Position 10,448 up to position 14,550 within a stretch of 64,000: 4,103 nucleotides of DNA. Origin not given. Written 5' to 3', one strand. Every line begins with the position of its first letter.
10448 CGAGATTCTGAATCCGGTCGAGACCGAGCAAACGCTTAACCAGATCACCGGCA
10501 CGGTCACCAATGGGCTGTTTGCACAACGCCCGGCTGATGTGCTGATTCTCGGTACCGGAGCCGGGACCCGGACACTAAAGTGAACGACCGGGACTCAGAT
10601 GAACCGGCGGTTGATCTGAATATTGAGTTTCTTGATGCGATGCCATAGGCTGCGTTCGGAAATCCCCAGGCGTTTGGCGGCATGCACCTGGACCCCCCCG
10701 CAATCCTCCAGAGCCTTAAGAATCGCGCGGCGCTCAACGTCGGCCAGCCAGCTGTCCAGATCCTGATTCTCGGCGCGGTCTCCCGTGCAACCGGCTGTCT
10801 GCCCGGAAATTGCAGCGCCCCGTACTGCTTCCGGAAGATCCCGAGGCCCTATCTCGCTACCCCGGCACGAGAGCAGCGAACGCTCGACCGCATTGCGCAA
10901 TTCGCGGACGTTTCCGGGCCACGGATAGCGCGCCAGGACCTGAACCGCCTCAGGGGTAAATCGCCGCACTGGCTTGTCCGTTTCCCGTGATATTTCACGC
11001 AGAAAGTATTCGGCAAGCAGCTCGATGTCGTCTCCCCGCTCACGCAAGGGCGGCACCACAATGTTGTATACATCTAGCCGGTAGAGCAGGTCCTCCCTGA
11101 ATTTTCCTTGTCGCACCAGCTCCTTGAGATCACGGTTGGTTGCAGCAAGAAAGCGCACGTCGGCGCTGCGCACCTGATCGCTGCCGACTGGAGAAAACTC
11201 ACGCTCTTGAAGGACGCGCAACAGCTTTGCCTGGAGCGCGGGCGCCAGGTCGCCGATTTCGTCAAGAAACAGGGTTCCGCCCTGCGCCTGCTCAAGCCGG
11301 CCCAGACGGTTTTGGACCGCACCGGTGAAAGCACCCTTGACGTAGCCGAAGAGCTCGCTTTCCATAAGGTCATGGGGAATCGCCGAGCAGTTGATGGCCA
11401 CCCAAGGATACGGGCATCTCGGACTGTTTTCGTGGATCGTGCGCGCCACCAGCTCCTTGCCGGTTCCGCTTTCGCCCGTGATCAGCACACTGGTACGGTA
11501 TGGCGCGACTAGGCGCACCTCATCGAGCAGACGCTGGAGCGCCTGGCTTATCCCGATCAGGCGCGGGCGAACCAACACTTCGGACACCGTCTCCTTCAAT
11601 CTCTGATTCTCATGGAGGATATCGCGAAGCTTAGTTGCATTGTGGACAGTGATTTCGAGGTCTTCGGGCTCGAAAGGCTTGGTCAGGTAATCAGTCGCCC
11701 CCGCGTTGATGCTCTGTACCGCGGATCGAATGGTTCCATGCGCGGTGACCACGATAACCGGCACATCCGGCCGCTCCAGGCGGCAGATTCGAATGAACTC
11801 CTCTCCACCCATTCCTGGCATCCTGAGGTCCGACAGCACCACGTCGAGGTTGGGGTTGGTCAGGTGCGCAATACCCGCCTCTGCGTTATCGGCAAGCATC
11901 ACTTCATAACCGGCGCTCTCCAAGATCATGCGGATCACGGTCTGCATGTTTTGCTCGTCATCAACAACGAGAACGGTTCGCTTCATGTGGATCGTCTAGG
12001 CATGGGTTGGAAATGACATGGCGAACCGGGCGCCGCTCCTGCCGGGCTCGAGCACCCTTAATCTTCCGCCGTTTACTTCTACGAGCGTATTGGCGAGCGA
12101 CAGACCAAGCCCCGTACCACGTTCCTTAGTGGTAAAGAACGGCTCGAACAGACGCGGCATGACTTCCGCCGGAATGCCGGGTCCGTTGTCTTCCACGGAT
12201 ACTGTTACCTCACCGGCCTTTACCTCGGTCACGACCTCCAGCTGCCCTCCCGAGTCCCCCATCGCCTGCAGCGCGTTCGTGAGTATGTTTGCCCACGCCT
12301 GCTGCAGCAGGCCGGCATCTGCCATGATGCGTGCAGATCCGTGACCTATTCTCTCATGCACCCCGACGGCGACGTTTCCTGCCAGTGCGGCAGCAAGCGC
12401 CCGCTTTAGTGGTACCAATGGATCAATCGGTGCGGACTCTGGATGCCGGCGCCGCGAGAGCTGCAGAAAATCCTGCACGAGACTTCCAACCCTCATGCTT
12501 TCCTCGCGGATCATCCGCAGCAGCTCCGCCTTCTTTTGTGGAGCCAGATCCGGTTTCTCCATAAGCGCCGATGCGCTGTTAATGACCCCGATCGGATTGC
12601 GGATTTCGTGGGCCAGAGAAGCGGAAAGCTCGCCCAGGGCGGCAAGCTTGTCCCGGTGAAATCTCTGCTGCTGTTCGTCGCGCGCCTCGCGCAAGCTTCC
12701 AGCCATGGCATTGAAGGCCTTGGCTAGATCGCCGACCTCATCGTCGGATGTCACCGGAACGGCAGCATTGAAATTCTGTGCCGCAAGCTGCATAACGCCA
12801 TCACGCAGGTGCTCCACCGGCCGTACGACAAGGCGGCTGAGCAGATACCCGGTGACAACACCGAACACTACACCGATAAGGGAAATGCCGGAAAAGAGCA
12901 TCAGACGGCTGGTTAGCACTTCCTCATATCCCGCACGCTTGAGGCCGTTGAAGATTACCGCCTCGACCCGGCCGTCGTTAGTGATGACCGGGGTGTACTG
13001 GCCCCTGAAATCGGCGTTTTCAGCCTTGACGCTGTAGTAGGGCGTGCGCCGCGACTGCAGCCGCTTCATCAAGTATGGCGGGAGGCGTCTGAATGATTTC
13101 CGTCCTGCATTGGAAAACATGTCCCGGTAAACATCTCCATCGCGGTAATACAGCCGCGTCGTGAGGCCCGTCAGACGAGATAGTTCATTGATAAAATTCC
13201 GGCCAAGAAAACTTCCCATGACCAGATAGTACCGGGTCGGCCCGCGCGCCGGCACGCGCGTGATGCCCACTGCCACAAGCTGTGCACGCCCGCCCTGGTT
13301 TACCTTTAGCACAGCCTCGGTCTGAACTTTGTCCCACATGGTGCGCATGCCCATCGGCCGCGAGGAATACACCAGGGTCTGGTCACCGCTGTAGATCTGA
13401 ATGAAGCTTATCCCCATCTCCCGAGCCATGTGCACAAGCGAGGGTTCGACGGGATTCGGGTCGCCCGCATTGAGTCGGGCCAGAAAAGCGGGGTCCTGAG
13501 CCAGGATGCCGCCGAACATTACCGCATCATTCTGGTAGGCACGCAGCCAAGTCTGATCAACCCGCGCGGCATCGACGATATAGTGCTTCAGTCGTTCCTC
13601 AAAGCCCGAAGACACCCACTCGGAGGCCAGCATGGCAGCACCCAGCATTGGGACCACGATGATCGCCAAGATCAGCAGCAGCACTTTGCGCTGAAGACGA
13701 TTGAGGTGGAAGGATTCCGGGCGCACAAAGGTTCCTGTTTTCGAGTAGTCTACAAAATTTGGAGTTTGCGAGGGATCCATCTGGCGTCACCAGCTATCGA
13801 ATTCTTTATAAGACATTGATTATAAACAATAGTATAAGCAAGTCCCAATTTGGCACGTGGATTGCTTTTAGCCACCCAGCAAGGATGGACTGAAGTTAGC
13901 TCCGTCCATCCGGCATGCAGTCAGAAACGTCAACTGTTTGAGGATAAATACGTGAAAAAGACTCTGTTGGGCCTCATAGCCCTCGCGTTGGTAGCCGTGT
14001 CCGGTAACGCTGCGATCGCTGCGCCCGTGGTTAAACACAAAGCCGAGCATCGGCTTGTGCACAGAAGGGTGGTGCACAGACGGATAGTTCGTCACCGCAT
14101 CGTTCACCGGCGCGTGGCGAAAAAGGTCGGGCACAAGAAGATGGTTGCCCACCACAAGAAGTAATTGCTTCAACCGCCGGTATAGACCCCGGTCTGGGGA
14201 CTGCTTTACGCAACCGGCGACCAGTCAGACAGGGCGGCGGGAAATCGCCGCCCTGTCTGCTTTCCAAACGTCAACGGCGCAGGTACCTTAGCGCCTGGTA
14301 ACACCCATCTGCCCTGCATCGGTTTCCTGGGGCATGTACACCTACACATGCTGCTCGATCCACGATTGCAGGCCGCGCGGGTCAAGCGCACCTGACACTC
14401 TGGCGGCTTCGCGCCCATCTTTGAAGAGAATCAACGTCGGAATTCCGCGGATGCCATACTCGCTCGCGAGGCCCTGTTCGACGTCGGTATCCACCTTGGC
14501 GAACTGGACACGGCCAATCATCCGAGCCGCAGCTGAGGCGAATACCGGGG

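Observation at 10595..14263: ZraPSR-like divergent module whose sigma-54-driven effector is a non-homologous His/Arg mini-protein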

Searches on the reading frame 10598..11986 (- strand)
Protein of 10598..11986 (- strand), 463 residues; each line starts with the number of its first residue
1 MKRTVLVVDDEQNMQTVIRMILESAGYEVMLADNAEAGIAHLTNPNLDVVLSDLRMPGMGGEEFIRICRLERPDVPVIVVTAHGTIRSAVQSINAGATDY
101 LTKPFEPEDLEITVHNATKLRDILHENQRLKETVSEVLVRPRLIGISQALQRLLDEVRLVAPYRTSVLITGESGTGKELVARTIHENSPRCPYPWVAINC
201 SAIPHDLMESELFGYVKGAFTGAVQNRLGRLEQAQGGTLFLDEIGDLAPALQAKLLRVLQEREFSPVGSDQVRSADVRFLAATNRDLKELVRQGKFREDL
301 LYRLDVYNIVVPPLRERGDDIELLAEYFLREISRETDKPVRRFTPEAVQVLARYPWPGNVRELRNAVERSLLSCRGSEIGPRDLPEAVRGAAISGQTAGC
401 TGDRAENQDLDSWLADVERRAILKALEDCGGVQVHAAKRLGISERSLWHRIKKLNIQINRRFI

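Call 6: search_protein_families(library=pfam, proteins=[window:10598-11986:-], max_evalue=0.01)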
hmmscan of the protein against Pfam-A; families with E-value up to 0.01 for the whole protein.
window:10598-11986:- (463 aa): 13 families
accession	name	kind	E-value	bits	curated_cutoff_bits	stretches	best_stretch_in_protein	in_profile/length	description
PF00158.32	Sigma54_activat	-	2.9e-68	229.2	20.2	1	143-309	1-167/168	Sigma-54 interaction domain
PF00072.30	Response_reg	-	4.3e-29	101.4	30.2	1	5-112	1-108/111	Response regulator receiver domain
PF25601.1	AAA_lid_14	-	9.2e-27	93.1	27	1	315-394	1-80/87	AAA+ ATPase lid domain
PF14532.12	Sigma54_activ_2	-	4.4e-23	82.5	25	1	144-314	1-138/138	Sigma-54 interaction domain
PF02954.25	HTH_8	-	2.5e-13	49.9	22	1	414-454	2-42/42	Bacterial regulatory protein, Fis family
PF07728.20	AAA_5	-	2e-09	38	22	1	167-286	2-124/139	AAA domain (dynein-related subfamily)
PF00004.35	AAA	-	1.8e-06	28.8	21.2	1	167-290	1-117/131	ATPase family associated with various cellular activities (AAA)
PF13191.12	AAA_16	-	2.1e-05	25.5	32.6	1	148-260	10-121/167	AAA ATPase domain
PF00126.33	HTH_1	-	0.00023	21.5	26.6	0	435-459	18-42/60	Bacterial regulatory helix-turn-helix protein, lysR family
PF07724.20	AAA_2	-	0.0014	19.1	27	1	165-294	4-134/166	AAA domain (Cdc48 subfamily)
PF13401.12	AAA_22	-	0.0033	18.2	27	0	164-201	5-42/130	AAA domain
PF13412.12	HTH_24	-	0.0044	17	21.9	0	420-454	6-41/48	Winged helix-turn-helix DNA-binding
PF20161.5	VpsR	-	0.0062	16.7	23.7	0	2-114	10-120/121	VpsR domain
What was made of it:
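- On NtrC-family bacterial enhancer-binding response regulator: PF00072 (4e-29), PF00158 (3e-68), PF25601 and PF02954 (call 6).
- Checked: 10595-11986 (-), with REC, Sigma54_activat, AAA_lid_14 and HTH_8 domains (call 6).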

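Call 7: search_protein_families(library=ncbifam, proteins=[window:10598-11986:-], max_evalue=0.01)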
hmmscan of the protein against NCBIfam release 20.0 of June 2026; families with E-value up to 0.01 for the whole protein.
window:10598-11986:- (463 aa): 120 families (the best 25 are shown)
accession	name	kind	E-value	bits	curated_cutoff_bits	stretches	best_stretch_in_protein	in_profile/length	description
NF008469.0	PRK11361.1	equivalog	1.4e-133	446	714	1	3-457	5-457/461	acetoacetate metabolism transcriptional regulator AtoC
TIGR01818.1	ntrC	equivalog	2.1e-124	415.8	558.6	1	5-453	1-462/463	nitrogen regulation protein NR(I)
NF007689.0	PRK10365.1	equivalog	1.2e-119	400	760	1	4-451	7-439/441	sigma-54-dependent response regulator transcription factor ZraR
TIGR02915.1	PEP_resp_reg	equivalog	8.1e-115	384.2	502.6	1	5-456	1-444/445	PEP-CTERM-box response regulator transcription factor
NF041946.1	LuxO_transreg_Vib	equivalog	2.1e-111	373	800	1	8-454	2-460/463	quorum-sensing sigma-54 dependent transcriptional regulator LuxO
TIGR01817.1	nifA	equivalog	1e-109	367.7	528.85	2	120-383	176-437/534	nif-specific transcriptional activator NifA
NF041552.1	TF_PrdR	equivalog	9.2e-105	351.1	795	1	130-453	258-575/577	sigma-54 dependent transcriptional regulator PrdR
NF011695.0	PRK15115.1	equivalog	8.4e-103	344.5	763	1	4-371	8-365/445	two-component system response regulator GlrR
NF050807.1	TransRegFlbDCaul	equivalog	4e-102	342.4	750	1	9-453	8-437/454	sigma-54-dependent transcriptional regulator FlbD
NF003451.0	PRK05022.1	equivalog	7e-102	341.8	476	1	113-457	158-511/512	nitric oxide reductase transcriptional regulator NorR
NF051870.1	NAssimRespRegNtrX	equivalog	6.9e-101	338.4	600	1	4-454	3-450/452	nitrogen assimilation response regulator NtrX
NF038308.1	RNA_repair_RtcR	equivalog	1.7e-100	337.4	650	1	87-457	124-519/530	RNA repair transcriptional activator RtcR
NF008176.1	PRK10923.1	equivalog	5.5e-100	335.2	620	1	4-414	5-410/469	nitrogen regulation protein NR(I)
NF049963.1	RespRegFlgRCampy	domain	2.9e-87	293.3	750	1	5-385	3-378/429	fla regulon two-component system response regulator FlgR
TIGR02974.1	phageshock_pspF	equivalog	3.3e-85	286.3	443.55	1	143-374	1-233/336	phage shock protein operon transcriptional activator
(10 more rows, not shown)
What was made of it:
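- On ZraPSR system: NF007689 scores 400 against 760 (call 7).
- On AtoS-AtoC system: NF008469 scores 446 against 714 (call 7).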

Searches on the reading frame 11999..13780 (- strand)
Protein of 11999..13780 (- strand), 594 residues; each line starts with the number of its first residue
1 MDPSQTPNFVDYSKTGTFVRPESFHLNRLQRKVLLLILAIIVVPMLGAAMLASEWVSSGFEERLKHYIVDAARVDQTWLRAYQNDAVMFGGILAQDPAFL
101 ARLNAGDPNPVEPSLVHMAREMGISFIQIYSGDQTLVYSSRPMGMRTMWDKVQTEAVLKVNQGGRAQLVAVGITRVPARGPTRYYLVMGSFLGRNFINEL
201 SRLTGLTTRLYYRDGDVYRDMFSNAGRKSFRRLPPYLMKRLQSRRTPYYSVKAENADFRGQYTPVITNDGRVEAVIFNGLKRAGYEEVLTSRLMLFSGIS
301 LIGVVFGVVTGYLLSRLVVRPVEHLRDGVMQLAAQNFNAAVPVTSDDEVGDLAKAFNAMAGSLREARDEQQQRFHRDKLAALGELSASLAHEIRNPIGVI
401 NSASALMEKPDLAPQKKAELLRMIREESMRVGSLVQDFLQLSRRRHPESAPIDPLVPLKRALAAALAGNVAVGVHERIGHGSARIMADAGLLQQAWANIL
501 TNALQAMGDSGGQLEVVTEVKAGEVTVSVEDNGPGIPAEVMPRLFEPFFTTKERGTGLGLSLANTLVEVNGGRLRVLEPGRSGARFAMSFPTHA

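Call 6: search_protein_families(library=pfam, proteins=[window:11999-13780:-], max_evalue=0.01)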
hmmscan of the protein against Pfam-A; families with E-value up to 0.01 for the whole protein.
window:11999-13780:- (594 aa): 6 families
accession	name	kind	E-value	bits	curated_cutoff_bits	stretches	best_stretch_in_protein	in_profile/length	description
PF02518.31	HATPase_c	-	1.5e-23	83.8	26.4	1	488-592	2-109/111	Histidine kinase-, DNA gyrase B-, and HSP90-like ATPase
PF00672.30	HAMP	-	3.3e-14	53.4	25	1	313-365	1-53/53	HAMP domain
PF00512.31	HisKA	-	1.5e-12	47.8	26.9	1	382-446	2-65/66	His Kinase A (phospho-acceptor) domain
PF05228.19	CHASE4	-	7.6e-05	23.3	26.2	1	118-211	42-140/140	CHASE4 domain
PF13581.12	HATPase_c_2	-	0.0011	19.5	27.4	1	499-568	39-110/127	Histidine kinase-like ATPase domain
PF14827.12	dCache_3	-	0.0046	17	25.7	0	70-217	10-168/239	Double sensory domain of two-component sensor kinase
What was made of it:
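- On dCache (double PDC) extracytoplasmic sensor: Pfam dCache_3 and CHASE4 hits are below threshold (call 6).
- Checked: Pfam finds HAMP, HisKA and HATPase_c (call 6).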

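Call 7: search_protein_families(library=ncbifam, proteins=[window:11999-13780:-], max_evalue=0.01)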
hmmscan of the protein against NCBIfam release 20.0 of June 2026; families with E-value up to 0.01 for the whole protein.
window:11999-13780:- (594 aa): 88 families (the best 25 are shown)
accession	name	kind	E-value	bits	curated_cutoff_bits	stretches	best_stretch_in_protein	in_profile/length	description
NF008468.0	PRK11360.1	equivalog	7.1e-59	199.7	646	2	367-593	380-609/616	two-component system sensor histidine kinase AtoS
NF033092.0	HK_WalK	equivalog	1.1e-36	126.6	725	2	387-591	377-593/594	cell wall metabolism sensor histidine kinase WalK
NF007688.0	PRK10364.1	equivalog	3.6e-36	124.9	479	1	367-593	224-452/460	two-component system sensor histidine kinase ZraS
NF008312.0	PRK11100.1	equivalog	4.1e-34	118.2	356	1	299-592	187-474/477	two-component system sensor histidine kinase CreC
TIGR01386.1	cztS_silS_copS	subfamily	5.4e-33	114.6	292.55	1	250-591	121-457/457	heavy metal sensor histidine kinase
NF010411.0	PRK13837.1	equivalog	7.6e-31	106.9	647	1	327-592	392-675/828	two-component system VirA-like sensor kinase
NF012163.2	BaeS_SmeS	equivalog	6.1e-30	104.5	500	1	299-584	169-450/457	sensor histidine kinase efflux regulator BaeS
NF046044.1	PnpS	equivalog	1.1e-29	103.7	400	1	387-591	175-390/390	two-component system histidine kinase PnpS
NF007837.0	PRK10549.1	equivalog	1.4e-28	99.9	603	1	302-592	172-458/466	envelope stress sensor histidine kinase BaeS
NF052574.1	HisKinEspCMyxo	equivalog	2.1e-28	98.9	1200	1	375-592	410-637/785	serine histidine kinase EspC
NF058527.1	HistKinChvGCaul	equivalog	5.8e-28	97.9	740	1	299-592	232-533/535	two-component sensor histidine kinase ChvG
NF041777.1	sens_FixL_Rhizob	equivalog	1.2e-27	96.7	850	1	370-592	250-481/485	sensor protein FixL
NF053867.1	SprKinKinDBac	equivalog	1.8e-26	92.7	775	1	368-593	273-498/500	sporulation kinase KinD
NF038348.1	T2SS_HK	subfamily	3.1e-26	91.9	450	2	426-591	406-572/574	histidine kinase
NF047794.1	HisKinPtgB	equivalog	3.3e-26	91.7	1000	1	302-576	345-639/656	two-component system sensor histidine kinase PgtB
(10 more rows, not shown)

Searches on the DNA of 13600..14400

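Call 30: search_rna_families(source=window, start=13600, end=14400, threshold=evalue, max_evalue=1)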
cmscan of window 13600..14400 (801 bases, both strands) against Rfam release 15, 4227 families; matches with E-value up to 1: 1.
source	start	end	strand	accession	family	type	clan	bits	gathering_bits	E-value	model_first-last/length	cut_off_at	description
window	13666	13756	-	RF02150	MESTIT1_3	Gene; lncRNA;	-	18.1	60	0.31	1-99/99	no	MEST intronic transcript 1, antisense RNA conserved region 3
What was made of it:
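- There is no Rfam match (call 30).
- Tried and rejected: A search of 13600-14400 gave only a chance lncRNA hit on the opposite strand (call 30).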
